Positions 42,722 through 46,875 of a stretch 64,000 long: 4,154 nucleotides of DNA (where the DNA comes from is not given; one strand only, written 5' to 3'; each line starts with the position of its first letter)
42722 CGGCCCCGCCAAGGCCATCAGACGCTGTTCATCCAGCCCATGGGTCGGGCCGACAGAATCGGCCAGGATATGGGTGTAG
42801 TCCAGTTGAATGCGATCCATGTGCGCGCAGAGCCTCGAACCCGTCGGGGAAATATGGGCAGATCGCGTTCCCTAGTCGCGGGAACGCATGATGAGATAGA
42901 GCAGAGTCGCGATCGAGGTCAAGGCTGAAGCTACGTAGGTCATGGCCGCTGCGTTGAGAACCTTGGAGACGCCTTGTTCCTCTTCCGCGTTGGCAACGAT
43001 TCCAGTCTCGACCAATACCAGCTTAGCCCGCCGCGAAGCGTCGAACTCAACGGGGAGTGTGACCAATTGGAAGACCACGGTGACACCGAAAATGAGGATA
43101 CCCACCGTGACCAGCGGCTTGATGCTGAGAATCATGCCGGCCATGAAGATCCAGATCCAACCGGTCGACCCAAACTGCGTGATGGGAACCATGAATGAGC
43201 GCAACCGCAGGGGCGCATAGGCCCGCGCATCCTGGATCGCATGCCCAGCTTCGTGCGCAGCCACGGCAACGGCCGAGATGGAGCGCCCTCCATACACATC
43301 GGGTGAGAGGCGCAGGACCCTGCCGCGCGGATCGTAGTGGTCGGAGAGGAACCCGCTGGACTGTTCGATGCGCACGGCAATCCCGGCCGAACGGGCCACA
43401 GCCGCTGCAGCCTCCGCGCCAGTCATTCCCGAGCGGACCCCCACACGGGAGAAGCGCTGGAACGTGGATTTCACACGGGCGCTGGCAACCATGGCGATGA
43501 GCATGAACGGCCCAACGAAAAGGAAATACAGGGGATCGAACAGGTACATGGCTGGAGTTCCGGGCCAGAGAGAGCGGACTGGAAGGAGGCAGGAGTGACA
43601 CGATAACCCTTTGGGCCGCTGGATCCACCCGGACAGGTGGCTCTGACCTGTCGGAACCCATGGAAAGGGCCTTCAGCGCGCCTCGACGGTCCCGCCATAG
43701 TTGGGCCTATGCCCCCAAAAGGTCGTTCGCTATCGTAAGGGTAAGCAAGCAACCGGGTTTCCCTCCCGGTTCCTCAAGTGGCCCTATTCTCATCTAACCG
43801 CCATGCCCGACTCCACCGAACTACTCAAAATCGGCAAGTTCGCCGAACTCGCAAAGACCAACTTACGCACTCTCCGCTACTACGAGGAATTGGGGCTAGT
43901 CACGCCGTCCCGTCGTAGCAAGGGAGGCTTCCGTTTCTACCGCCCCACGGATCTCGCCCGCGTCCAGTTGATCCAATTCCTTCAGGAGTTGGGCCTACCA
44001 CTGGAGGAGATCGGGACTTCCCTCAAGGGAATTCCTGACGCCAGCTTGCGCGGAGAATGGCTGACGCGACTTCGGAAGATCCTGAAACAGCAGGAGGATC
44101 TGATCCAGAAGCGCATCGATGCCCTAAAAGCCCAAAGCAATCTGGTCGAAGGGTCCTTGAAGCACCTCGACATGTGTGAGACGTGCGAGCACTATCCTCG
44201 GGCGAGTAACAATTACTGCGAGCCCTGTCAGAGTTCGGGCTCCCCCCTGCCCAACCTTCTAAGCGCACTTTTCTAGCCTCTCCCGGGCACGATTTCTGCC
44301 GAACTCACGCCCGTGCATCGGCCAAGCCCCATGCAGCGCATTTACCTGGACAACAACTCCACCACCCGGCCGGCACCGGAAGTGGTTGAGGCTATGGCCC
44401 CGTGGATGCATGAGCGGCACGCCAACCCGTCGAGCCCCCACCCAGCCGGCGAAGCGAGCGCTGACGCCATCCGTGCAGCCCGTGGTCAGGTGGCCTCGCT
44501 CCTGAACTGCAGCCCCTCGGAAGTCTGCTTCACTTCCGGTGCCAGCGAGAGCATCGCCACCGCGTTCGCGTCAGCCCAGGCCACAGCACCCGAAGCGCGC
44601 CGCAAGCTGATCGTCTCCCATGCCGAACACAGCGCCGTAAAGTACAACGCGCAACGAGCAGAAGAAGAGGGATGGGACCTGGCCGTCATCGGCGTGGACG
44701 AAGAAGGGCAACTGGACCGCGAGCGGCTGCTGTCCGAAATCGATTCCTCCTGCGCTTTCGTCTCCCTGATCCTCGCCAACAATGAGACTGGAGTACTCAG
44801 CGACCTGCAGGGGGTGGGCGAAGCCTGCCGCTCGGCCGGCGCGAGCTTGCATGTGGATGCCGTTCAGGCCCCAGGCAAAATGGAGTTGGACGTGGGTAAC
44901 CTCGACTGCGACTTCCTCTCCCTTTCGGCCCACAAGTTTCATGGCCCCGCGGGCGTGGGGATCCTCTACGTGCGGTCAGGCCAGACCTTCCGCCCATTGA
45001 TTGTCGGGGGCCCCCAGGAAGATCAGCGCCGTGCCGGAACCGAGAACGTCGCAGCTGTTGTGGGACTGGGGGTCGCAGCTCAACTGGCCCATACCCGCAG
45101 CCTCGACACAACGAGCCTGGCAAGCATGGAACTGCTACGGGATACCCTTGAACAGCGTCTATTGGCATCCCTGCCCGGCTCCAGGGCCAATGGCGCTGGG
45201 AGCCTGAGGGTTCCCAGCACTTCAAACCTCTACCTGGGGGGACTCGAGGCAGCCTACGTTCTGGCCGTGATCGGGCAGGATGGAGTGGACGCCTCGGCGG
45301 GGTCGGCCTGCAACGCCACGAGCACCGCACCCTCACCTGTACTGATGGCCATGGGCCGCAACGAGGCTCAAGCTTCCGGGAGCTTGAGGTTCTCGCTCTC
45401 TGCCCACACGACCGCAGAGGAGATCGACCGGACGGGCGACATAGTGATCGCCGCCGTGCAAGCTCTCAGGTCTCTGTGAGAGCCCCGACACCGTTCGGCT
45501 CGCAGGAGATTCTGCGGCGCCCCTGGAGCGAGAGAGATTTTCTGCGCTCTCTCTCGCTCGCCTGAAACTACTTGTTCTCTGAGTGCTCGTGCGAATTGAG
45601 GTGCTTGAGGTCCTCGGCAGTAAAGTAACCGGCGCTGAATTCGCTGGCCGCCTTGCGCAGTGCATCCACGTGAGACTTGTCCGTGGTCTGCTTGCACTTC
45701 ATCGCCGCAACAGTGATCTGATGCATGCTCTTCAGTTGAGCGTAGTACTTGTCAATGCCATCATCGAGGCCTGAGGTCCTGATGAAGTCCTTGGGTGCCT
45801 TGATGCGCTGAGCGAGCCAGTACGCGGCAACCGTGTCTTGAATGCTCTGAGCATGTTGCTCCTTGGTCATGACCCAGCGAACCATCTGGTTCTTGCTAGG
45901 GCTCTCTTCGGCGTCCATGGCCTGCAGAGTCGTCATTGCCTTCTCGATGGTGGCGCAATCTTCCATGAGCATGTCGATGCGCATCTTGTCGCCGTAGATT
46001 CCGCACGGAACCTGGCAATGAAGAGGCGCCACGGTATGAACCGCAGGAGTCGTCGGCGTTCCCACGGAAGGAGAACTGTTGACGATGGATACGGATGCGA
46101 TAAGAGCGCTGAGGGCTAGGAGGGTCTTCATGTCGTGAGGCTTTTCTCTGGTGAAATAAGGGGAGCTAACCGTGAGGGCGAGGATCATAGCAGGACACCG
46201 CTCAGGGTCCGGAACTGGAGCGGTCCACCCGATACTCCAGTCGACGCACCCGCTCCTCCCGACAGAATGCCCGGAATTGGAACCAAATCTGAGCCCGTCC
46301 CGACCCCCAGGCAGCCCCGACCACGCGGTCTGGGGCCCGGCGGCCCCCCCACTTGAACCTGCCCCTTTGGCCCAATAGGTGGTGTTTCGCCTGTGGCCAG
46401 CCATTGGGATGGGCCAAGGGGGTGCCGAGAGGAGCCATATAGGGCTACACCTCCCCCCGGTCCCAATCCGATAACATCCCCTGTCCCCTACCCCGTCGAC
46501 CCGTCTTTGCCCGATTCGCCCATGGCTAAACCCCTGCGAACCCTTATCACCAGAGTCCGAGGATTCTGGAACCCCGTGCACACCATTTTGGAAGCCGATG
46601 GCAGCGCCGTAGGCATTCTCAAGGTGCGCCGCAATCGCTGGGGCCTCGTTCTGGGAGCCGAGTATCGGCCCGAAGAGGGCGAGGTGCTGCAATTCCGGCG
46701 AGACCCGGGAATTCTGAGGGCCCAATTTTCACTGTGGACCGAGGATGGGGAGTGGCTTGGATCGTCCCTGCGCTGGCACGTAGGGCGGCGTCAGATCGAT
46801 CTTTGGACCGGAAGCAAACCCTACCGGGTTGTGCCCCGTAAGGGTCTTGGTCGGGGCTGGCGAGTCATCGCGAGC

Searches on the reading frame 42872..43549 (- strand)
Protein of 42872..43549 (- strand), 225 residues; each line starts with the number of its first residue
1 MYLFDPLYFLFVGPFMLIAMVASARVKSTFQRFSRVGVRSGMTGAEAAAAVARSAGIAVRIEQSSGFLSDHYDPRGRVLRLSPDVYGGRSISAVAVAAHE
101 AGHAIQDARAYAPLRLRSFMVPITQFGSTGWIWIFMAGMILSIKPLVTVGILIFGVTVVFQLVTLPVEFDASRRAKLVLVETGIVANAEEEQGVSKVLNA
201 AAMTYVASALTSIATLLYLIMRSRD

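Call 9: search_protein_families(library=pfam, proteins=[window:42872-43549:-], max_evalue=0.001)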
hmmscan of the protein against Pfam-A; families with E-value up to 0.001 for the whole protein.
window:42872-43549:- (225 aa): 1 family
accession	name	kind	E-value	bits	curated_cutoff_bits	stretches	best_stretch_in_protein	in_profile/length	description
PF04298.18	Zn_peptidase_2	-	9.6e-84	280.7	27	1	8-222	1-216/218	Putative neutral zinc metallopeptidase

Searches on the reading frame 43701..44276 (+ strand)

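Call 9: search_protein_families(library=pfam, proteins=[window:43701-44276:+], max_evalue=0.001)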
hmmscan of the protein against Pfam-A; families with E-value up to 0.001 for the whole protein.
window:43701-44276:+ (191 aa): 3 families
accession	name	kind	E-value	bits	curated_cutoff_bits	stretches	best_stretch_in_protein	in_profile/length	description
PF13411.12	MerR_1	-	2.1e-17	63.4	21.6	1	43-109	2-67/69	MerR HTH family regulatory protein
PF00376.29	MerR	-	9.5e-12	45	28.2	1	43-80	1-38/38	MerR family regulatory protein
PF09278.17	MerR-DNA-bind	-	2e-06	28.7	25.4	1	85-144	1-57/65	MerR, DNA binding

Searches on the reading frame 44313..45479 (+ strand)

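Call 10: search_protein_families(library=pfam, proteins=[window:44313-45479:+], max_evalue=0.001)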
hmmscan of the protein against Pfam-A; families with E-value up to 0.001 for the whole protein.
window:44313-45479:+ (388 aa): 1 family
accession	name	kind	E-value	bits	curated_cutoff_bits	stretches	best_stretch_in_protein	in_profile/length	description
PF00266.25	Aminotran_5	-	1.9e-71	241.4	21.5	1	10-373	1-370/371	Aminotransferase class-V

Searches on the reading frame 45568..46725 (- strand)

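Call 10: search_protein_families(library=pfam, proteins=[window:45568-46725:-], max_evalue=0.001)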
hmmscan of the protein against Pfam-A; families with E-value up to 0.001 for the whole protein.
window:45568-46725:- (385 aa): 1 family
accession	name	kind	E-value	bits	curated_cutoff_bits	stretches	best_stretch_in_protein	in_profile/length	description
PF09055.16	Sod_Ni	-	5.1e-27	95.4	25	1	235-368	5-124/127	Nickel-containing superoxide dismutase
